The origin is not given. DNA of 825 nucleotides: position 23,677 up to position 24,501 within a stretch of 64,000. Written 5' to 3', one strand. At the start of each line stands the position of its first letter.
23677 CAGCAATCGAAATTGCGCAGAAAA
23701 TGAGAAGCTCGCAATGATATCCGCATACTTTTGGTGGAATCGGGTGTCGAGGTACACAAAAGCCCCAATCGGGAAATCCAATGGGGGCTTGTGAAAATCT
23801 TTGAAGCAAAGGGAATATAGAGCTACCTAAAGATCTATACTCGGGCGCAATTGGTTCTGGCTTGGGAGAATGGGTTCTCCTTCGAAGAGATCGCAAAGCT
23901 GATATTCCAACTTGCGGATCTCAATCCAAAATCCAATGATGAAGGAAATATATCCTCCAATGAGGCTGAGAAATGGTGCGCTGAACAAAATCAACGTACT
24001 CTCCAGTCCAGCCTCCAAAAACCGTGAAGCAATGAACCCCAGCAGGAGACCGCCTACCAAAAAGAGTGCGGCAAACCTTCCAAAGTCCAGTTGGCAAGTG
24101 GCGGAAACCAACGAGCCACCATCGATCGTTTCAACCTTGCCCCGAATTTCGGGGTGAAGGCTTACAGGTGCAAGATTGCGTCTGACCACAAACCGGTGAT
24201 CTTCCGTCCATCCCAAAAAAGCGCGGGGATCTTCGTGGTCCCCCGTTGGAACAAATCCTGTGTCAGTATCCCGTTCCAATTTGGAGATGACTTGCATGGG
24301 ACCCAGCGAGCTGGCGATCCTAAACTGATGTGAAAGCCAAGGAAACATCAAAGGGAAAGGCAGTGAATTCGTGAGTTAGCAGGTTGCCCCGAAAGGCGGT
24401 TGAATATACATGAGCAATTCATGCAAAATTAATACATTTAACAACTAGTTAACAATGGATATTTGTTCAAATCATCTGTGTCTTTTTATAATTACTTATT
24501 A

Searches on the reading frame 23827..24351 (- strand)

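Call 14: search_protein_families(library=pfam, proteins=[window:23827-24351:-], max_evalue=10)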
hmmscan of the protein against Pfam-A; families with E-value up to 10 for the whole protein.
window:23827-24351:- (174 aa): 1 family
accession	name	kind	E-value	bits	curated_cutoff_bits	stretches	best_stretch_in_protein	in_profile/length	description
PF03672.18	UPF0154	-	2.4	8.6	27.1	0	96-111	3-18/60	Uncharacterised protein family (UPF0154)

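Call 86: search_protein_families(library=pfam, proteins=[window:23827-24351:-], max_evalue=0.01)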
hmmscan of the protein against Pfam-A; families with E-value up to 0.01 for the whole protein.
window:23827-24351:- (174 aa): 0 families
